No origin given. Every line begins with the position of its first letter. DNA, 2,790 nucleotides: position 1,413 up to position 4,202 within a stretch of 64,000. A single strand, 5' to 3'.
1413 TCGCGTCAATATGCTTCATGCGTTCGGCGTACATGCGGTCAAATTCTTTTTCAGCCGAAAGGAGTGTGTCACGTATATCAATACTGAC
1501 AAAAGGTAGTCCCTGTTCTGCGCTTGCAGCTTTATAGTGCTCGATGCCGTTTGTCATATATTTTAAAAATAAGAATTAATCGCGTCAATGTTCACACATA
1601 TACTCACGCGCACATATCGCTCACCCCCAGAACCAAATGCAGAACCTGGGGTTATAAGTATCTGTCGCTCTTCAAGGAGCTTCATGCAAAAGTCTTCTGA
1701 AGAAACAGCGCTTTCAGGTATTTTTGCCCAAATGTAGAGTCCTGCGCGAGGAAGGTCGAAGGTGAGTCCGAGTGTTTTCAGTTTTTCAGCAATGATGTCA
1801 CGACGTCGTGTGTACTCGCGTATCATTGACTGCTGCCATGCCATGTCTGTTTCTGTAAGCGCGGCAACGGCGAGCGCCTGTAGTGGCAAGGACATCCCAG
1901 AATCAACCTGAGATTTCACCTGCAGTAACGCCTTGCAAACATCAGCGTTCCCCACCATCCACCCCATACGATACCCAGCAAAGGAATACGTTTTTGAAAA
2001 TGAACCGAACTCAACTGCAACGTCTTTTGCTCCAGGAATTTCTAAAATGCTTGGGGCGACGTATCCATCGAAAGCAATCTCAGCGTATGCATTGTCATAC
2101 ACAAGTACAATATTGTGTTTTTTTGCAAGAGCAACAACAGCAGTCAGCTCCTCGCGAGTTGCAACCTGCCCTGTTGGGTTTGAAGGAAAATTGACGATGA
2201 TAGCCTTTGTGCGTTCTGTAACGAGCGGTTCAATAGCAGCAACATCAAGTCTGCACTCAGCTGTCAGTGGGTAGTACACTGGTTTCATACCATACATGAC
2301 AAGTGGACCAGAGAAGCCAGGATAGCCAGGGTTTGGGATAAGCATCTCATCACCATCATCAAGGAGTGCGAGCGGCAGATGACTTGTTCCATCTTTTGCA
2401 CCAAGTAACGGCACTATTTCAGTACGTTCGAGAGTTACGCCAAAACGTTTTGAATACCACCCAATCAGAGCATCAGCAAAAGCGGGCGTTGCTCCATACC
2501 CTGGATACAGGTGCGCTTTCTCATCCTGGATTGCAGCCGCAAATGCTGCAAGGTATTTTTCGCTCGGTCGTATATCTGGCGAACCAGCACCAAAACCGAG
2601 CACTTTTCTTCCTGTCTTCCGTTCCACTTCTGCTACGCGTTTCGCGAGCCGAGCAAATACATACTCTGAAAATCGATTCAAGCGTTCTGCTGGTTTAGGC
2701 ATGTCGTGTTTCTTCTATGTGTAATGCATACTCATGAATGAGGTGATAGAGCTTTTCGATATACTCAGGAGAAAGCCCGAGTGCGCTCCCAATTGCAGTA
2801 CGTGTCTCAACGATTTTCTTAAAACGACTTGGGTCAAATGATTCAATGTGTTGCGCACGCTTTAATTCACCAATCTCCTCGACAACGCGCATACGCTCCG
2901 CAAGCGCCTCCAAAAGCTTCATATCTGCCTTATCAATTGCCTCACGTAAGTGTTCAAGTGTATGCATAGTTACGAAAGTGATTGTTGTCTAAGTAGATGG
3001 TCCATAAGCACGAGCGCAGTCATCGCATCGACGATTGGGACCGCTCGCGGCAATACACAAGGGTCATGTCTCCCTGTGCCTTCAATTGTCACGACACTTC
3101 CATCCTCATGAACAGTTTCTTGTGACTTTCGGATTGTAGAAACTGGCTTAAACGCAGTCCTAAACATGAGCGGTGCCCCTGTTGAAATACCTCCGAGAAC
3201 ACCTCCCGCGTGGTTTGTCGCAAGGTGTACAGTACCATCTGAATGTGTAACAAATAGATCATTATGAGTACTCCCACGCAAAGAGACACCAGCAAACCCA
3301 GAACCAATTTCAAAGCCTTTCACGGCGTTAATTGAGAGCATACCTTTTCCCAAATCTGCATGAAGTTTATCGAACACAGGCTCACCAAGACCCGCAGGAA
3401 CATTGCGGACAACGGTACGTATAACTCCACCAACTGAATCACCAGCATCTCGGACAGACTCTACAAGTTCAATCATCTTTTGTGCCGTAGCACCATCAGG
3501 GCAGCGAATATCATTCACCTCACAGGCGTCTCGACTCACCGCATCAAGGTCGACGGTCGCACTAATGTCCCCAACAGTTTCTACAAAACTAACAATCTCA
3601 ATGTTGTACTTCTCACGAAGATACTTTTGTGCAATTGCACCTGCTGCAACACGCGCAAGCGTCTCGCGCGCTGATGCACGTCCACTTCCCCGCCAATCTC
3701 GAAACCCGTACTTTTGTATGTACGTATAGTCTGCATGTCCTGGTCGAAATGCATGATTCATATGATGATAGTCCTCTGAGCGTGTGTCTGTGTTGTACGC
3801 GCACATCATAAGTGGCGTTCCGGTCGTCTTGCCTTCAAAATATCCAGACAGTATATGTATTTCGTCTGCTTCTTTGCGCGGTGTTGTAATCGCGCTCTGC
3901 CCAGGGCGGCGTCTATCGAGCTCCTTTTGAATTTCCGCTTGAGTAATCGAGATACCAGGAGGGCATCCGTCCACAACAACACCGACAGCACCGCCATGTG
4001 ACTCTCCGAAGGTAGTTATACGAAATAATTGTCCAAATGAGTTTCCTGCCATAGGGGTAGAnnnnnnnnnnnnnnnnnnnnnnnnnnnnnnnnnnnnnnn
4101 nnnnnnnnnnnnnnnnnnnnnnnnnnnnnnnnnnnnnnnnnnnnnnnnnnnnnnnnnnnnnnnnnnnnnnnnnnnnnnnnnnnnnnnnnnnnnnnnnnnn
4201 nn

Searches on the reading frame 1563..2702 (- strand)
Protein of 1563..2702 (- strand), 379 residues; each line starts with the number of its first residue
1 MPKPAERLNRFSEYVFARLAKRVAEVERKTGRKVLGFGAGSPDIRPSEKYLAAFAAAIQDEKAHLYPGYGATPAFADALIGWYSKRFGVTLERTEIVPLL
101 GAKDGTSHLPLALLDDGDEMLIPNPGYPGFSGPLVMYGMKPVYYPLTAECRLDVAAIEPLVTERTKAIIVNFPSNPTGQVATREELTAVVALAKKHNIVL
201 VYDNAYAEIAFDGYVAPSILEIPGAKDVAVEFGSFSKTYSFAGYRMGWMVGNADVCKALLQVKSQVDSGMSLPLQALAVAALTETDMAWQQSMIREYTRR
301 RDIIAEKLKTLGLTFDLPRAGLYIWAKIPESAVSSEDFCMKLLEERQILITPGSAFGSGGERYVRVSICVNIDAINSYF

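Call 18: search_protein_families(library=pfam, proteins=[window:1563-2702:-], max_evalue=0.001)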
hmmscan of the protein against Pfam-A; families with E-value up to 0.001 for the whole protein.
window:1563-2702:- (379 aa): 6 families
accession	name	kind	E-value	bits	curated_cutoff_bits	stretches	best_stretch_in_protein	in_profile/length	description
PF00155.27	Aminotran_1_2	-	2.8e-60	204.8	19.7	1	33-369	2-348/361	Aminotransferase class I and II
PF01041.23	DegT_DnrJ_EryC1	-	4.6e-09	36.4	19.8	1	112-207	55-149/360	DegT/DnrJ/EryC1/StrS aminotransferase family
PF01053.26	Cys_Met_Meta_PP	-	1e-05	24.7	27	1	111-207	85-177/381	Cys/Met metabolism PLP-dependent enzyme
PF04864.19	Alliinase_C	-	2.1e-05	24.1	22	0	170-284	143-242/363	Allinase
PF00266.25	Aminotran_5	-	0.0004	19.9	21.5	1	114-205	85-177/371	Aminotransferase class-V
PF01212.27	Beta_elim_lyase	-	0.00068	19.5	27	0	150-205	107-170/288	Beta-eliminating lyase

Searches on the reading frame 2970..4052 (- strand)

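Call 18: search_protein_families(library=pfam, proteins=[window:2970-4052:-], max_evalue=0.001)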
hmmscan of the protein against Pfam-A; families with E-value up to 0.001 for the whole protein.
window:2970-4052:- (360 aa): 1 family
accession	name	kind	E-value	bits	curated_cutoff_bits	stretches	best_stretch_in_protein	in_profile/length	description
PF01264.26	Chorismate_synt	-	1.9e-138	461.1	27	1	10-354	1-327/327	Chorismate synthase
